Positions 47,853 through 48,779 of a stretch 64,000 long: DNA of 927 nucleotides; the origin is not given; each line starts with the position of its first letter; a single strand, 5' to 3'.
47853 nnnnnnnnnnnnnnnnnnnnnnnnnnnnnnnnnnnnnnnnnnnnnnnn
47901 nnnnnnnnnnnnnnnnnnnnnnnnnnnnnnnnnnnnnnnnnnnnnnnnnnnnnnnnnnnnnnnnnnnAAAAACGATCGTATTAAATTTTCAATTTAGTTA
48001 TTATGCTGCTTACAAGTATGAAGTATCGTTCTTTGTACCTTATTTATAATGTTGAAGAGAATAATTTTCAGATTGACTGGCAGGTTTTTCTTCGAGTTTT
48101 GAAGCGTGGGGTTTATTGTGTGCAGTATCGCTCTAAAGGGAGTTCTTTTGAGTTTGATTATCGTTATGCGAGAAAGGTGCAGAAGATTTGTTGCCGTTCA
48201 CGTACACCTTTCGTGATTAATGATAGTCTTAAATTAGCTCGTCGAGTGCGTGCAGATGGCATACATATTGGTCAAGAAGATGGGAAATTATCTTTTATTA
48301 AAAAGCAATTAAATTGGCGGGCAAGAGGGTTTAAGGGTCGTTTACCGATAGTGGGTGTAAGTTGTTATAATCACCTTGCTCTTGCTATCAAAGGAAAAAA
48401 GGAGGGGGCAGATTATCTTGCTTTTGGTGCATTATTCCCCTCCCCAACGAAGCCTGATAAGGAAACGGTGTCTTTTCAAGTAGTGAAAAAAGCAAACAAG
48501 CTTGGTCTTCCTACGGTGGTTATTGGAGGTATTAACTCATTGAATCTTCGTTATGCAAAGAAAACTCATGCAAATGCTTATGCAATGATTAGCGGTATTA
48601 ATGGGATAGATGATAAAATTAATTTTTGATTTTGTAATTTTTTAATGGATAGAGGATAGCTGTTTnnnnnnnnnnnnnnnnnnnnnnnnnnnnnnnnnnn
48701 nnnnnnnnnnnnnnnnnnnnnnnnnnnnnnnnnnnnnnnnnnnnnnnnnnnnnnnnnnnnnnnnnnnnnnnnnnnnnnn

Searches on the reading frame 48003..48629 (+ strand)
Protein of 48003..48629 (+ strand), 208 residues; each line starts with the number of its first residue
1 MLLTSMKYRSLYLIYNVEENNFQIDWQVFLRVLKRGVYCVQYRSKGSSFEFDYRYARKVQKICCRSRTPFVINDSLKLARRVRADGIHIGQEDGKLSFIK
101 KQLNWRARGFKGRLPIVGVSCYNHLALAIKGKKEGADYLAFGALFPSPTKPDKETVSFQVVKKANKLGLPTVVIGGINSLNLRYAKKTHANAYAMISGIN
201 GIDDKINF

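Call 4: search_protein_families(library=pfam, proteins=[window:48003-48629:+], max_evalue=0.01)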
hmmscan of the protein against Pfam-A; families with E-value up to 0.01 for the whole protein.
window:48003-48629:+ (208 aa): 1 family
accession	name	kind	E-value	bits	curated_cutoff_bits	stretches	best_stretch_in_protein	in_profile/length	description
PF02581.23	TMP-TENI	-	5.8e-38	130.5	27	1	11-199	1-180/180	Thiamine monophosphate synthase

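Call 5: search_protein_families(library=ncbifam, proteins=[window:48003-48629:+], max_evalue=0.01)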
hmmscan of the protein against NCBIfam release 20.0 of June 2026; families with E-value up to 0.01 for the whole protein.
window:48003-48629:+ (208 aa): 11 families
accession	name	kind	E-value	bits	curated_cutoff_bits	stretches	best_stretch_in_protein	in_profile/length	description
TIGR00693.1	thiE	equivalog_domain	1.3e-39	135.5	145.1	1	10-204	1-189/197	thiamine phosphate synthase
NF002727.0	PRK02615.1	equivalog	1.3e-33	116.2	335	1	6-204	146-332/349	thiamine phosphate synthase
NF006530.0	PRK08999.1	equivalog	1.6e-14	53.7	245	1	7-199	129-312/315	Nudix family hydrolase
NF000736.0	PRK00043.2-3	equivalog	1.4e-13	50.7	227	1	31-197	22-186/207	thiamine phosphate synthase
NF000734.0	PRK00043.1-5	equivalog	8.7e-11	41.8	252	1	29-200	16-181/201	thiamine phosphate synthase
NF002904.0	PRK03512.1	equivalog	9.4e-11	41.6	231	1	29-203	25-193/211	thiamine phosphate synthase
NF005819.0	PRK07695.1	equivalog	5.6e-10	39.2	251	1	116-201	95-182/205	thiazole tautomerase TenI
NF007070.0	PRK09517.1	equivalog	1.9e-09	36.4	761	1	34-200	30-198/755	multifunctional thiamine-phosphate pyrophosphorylase/synthase/phosphomethylpyrimidine kinase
NF005080.0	PRK06512.1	equivalog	3.7e-07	30.1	218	1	55-197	59-193/222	thiamine phosphate synthase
NF008933.0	PRK12290.1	equivalog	5.6e-07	28.8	516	1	31-199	225-395/438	thiamine phosphate synthase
NF000740.0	PRK00043.3-4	equivalog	1.6e-06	27.7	202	1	28-199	24-197/218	thiamine phosphate synthase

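Call 6: find_encoding_contigs(protein=window:48003-48629:+, flank=10000, max_places=6)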
Protein window:48003-48629:+ (208 aa): 3 contigs read that carry it; 2 places shown.
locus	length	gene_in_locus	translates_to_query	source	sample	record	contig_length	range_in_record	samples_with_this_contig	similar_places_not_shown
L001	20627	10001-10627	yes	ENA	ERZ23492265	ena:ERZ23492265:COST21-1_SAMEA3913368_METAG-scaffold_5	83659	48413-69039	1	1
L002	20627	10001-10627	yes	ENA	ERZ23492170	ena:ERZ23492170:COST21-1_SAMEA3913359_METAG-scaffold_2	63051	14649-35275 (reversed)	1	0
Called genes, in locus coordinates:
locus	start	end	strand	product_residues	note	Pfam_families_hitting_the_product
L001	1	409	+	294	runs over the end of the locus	PF08543:Phos_pyr_kin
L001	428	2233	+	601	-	PF13243:SQHop_cyclase_C (faint), PF08242:Methyltransf_12 (faint), PF13847:Methyltransf_31 (faint), PF13489:Methyltransf_23, PF08241:Methyltransf_11, PF13649:Methyltransf_25 (faint)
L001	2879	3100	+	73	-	-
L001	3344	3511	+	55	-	-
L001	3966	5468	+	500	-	PF00483:NTP_transferase, PF12804:NTP_transf_3, PF13419:HAD_2 (faint), PF00702:Hydrolase (faint), PF13344:Hydrolase_6, PF13242:Hydrolase_like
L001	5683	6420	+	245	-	PF01066:CDP-OH_P_transf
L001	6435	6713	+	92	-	-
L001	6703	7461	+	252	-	PF04991:LicD (faint)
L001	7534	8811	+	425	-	-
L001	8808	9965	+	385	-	PF13439:Glyco_transf_4 (weak), PF00534:Glycos_transf_1 (faint)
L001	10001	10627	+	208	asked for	PF02581:TMP-TENI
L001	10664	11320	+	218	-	PF00406:ADK, PF13207:AAA_17, PF05191:ADK_lid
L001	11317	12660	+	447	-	PF02844:GARS_N, PF01071:GARS_A, PF02843:GARS_C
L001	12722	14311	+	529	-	PF00501:AMP-binding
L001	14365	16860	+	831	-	PF00890:FAD_binding_2, PF01266:DAO, PF07992:Pyr_redox_2 (faint), PF13450:NAD_binding_8 (weak), PF13738:Pyr_redox_3 (faint), PF16350:FAO_M, PF01571:GCV_T, PF08669:GCV_T_C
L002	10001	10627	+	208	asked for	PF02581:TMP-TENI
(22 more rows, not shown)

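Call 8: find_related_loci(query=window:48003-48629:+, collection=genome_contigs, flank=10000)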
Query window:48003-48629:+ (208 aa) in genome_contigs; peptide patterns used: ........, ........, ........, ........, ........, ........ (x = any residue, [..] = any of these).
88 stretches matched a pattern; 7 encode a relative of the query (tblastn E <= 1e-3); 7 distinct loci.
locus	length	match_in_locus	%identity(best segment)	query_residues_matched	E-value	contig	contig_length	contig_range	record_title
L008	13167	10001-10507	34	32-207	9e-25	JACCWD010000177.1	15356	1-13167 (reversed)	MAG: Rubrobacter sp. isolate MGR_bin143 SD2897-2912_k127_1244668, whole genome shotgun sequence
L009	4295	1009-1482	34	32-197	3e-23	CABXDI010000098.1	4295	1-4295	MAG: uncultured Verrucomicrobia bacterium isolate AG-313-K16 genome assembly, contig: AG-313-K16_NODE_99, whole genome s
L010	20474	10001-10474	32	32-197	4e-22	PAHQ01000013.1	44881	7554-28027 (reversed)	MAG: Verrucomicrobiales bacterium isolate NAT181 142856, whole genome shotgun sequence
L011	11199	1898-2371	32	32-197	1e-21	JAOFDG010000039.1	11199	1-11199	Verrucomicrobiales bacterium isolate AH-601-G14 AH-601-G14_NODE_39, whole genome shotgun sequence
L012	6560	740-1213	32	32-197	7e-20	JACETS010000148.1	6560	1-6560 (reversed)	MAG: Verrucomicrobiales bacterium isolate MCMED-G48 Verrucomicrobiales-MCMED-G48-C148, whole genome shotgun sequence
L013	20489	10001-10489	26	34-199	9e-9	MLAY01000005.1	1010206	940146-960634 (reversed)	Marine bacterium AO1-C Bin2_contig__5_len_1010206_cov_96.9797_ID_9, whole genome shotgun sequence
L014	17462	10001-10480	28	13-179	3e-20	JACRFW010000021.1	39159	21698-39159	MAG: Candidatus Magasanikbacteria bacterium isolate NC_groundwater_1735_Pr3_B-0.1um_49_411 SR-2_scaffold_141_1106511, wh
